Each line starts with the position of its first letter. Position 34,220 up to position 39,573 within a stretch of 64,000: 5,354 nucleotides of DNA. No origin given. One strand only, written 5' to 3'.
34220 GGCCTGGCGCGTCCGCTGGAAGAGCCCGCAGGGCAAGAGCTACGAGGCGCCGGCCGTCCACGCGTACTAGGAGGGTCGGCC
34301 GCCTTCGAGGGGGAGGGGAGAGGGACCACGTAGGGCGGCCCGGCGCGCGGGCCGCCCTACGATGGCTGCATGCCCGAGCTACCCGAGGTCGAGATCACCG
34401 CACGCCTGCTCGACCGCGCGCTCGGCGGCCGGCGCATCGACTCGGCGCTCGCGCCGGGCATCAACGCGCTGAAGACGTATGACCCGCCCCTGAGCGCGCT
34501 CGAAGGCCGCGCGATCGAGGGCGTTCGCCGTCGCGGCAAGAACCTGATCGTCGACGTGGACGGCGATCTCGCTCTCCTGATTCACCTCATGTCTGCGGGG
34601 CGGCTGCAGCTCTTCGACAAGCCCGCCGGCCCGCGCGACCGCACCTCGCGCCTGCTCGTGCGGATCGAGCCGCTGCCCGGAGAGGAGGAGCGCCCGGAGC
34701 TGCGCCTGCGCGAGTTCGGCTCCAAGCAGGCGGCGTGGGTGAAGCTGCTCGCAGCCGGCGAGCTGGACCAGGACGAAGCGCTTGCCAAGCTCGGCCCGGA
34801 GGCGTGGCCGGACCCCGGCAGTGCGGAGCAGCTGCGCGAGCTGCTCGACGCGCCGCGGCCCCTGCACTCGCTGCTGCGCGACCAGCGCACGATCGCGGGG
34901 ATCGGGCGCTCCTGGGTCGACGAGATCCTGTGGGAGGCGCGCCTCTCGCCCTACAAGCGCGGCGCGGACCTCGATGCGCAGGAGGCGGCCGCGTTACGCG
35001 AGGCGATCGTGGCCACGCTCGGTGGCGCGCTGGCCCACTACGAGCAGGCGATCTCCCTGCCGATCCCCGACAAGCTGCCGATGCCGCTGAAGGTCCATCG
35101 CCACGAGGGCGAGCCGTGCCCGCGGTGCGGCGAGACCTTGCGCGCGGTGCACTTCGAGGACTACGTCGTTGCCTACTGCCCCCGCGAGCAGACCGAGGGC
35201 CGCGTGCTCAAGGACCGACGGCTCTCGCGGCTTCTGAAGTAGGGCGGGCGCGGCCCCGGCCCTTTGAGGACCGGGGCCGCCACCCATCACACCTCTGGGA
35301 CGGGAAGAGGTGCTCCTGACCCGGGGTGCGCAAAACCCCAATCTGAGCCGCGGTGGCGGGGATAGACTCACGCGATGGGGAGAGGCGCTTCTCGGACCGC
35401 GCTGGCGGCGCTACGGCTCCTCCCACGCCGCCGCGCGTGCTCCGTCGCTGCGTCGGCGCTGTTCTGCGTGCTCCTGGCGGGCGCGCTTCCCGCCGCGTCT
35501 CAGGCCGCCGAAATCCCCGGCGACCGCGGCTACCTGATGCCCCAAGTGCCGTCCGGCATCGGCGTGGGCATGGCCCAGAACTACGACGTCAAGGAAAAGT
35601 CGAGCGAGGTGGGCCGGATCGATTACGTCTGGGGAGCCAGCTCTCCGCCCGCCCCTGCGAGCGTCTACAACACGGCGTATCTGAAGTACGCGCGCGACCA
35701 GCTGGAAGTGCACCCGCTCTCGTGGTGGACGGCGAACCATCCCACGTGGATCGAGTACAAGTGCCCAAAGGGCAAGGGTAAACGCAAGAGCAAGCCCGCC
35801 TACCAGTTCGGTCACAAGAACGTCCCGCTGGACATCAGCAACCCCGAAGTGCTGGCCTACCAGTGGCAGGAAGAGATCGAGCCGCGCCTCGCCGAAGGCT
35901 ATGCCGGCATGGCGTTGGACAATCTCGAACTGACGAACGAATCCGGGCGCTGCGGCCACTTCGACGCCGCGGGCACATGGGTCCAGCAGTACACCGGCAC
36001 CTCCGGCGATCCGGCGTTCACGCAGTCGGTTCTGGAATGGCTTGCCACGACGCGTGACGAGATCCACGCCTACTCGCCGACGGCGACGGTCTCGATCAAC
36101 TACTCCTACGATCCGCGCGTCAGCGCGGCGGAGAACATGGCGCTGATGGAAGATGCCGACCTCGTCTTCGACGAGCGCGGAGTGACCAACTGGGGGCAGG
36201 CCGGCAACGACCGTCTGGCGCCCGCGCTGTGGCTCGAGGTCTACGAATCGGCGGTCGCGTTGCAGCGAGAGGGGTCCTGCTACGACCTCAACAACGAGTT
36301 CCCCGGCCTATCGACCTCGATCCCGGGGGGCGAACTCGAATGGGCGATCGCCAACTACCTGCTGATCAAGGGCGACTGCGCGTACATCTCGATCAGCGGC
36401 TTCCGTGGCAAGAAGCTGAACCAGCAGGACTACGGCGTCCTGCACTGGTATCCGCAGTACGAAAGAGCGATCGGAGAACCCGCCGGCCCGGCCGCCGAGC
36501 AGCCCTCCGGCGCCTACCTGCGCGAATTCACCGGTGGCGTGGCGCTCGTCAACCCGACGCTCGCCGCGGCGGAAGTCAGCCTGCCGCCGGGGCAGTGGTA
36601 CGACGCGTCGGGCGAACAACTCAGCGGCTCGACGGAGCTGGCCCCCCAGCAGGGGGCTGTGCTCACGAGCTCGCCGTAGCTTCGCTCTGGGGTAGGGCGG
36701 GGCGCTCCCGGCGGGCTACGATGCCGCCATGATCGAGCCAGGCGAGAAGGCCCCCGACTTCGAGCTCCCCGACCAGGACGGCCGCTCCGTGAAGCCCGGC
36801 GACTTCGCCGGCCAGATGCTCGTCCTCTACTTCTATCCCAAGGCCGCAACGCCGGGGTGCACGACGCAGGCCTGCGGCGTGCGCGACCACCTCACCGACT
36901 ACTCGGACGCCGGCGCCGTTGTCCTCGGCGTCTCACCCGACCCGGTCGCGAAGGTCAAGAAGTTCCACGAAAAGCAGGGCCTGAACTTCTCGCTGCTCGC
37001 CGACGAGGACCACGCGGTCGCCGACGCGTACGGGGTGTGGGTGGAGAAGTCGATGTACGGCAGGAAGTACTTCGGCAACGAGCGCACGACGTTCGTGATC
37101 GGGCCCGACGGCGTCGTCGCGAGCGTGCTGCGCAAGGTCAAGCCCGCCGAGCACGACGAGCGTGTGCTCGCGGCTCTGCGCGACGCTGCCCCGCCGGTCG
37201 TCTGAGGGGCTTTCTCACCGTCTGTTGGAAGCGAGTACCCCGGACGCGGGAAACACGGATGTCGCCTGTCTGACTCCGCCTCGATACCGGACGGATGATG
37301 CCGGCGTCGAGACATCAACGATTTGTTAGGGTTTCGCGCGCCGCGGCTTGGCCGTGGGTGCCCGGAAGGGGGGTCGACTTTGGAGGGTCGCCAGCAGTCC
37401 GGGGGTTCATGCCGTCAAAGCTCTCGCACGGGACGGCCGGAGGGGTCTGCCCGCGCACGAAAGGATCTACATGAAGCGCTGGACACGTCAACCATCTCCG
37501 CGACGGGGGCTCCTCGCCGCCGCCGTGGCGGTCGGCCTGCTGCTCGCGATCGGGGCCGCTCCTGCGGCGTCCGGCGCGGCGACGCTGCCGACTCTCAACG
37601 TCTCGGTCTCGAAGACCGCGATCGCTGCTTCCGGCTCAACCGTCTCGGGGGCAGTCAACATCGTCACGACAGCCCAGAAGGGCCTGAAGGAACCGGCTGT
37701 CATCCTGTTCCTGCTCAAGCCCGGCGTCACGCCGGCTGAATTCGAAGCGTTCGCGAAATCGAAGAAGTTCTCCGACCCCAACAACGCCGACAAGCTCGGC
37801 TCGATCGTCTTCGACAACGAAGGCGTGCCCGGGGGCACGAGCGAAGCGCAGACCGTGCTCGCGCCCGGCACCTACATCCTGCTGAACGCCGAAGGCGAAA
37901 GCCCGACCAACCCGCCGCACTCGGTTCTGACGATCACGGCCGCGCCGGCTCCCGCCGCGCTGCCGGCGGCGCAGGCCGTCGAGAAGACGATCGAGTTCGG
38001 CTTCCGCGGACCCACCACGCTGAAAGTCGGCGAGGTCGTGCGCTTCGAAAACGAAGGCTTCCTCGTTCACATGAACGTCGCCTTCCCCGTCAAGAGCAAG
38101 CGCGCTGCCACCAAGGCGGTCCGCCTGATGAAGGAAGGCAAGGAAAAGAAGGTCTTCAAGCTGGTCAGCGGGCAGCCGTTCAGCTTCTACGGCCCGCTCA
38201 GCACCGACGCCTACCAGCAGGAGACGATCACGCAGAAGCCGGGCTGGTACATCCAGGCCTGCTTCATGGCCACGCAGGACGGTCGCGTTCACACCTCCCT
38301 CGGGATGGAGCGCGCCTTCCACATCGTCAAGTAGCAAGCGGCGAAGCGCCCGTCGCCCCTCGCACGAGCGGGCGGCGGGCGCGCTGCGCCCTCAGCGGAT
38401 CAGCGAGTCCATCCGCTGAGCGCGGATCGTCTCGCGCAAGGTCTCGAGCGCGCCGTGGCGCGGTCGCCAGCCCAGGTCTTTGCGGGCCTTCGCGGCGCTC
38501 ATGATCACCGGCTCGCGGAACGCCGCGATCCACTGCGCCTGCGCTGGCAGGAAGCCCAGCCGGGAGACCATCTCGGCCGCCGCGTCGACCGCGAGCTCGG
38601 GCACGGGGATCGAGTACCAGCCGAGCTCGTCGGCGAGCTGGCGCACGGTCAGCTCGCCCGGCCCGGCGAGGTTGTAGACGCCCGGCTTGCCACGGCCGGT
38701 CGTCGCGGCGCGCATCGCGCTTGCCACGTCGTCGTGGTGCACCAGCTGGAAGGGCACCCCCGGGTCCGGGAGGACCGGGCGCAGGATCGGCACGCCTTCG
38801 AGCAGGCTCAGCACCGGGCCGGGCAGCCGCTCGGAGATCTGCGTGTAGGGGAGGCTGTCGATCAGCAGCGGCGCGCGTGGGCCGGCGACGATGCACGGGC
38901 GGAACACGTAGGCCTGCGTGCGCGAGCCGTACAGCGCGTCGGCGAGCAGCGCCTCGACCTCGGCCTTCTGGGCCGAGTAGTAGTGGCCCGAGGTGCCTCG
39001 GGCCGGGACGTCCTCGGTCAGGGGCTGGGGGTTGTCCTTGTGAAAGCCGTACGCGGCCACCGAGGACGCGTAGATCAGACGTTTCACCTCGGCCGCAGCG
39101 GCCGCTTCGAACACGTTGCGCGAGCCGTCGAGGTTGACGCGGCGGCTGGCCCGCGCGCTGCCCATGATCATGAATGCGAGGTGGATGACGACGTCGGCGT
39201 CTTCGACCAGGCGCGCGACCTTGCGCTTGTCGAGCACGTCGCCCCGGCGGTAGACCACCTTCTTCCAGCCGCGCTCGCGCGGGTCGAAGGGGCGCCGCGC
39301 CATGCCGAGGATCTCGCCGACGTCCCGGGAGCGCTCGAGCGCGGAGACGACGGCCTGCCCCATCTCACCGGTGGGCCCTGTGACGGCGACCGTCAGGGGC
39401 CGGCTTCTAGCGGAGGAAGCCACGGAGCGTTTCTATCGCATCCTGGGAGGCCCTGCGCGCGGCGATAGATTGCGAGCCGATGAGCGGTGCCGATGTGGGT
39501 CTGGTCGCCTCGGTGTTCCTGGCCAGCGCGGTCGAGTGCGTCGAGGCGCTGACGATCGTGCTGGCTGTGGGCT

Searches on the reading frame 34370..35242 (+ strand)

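Call 53: search_protein_families(library=pfam, proteins=[window:34370-35242:+], max_evalue=0.0001)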
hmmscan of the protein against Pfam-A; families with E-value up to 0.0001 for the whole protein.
window:34370-35242:+ (290 aa): 2 families
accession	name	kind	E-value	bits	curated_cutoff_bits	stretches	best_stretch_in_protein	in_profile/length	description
PF01149.29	Fapy_DNA_glyco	-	2.8e-18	67.1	25.5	1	1-100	1-101/117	Formamidopyrimidine-DNA glycosylase N-terminal domain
PF06831.19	H2TH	-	1.1e-12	48.2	34.7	1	141-227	1-88/93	Formamidopyrimidine-DNA glycosylase H2TH domain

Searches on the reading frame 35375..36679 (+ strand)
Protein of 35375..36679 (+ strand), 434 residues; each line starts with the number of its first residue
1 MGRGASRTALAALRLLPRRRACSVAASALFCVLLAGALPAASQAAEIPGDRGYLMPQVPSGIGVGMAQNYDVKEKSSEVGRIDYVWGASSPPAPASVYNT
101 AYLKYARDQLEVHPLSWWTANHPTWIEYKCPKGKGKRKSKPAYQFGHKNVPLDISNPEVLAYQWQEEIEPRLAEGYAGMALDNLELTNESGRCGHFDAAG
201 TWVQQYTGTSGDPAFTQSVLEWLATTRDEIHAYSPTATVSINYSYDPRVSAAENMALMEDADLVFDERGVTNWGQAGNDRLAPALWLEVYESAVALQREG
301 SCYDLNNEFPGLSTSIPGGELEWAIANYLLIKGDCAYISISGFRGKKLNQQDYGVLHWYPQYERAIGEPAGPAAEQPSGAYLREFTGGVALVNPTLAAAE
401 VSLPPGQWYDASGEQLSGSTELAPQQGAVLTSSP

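Call 31: search_protein_families(library=pfam, proteins=[window:35375-36679:+], max_evalue=0.001)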
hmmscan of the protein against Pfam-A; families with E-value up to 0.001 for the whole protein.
window:35375-36679:+ (434 aa): 1 family
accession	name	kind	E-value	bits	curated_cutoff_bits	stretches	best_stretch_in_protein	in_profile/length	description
PF14885.12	GHL15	-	2.3e-07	31.5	27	1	320-388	213-270/271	Hypothetical glycosyl hydrolase family 15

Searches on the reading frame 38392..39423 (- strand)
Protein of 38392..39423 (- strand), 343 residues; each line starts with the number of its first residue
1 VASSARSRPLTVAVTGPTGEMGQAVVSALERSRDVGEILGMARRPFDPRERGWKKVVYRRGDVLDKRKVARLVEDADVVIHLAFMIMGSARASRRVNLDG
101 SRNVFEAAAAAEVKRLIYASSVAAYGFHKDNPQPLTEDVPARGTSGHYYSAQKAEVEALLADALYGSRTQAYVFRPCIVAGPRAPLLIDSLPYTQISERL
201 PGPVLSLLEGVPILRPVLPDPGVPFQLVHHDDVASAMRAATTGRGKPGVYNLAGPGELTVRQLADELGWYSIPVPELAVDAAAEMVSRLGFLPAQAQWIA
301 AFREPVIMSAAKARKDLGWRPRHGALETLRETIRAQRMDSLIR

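Call 31: search_protein_families(library=pfam, proteins=[window:38392-39423:-], max_evalue=0.001)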
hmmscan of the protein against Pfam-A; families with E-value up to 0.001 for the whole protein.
window:38392-39423:- (343 aa): 6 families
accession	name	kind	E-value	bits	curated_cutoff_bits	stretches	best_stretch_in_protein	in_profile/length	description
PF01370.27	Epimerase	-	2e-24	86.8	20.9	1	12-253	1-240/240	NAD dependent epimerase/dehydratase family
PF01073.25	3Beta_HSD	-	9.3e-19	68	22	1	13-189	1-191/280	3-beta hydroxysteroid dehydrogenase/isomerase family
PF13460.12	NAD_binding_10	-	2.9e-12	47.3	27.2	1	16-160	1-131/184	NAD(P)H-binding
PF07993.18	NAD_binding_4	-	4e-10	39.7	20.1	1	64-237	77-258/258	Male sterility protein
PF16363.11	GDP_Man_Dehyd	-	1.2e-08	35.2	27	1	48-159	46-163/332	GDP-mannose 4,6 dehydratase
PF05368.20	NmrA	-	0.00018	21.6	27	0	11-123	4-109/298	NmrA-like family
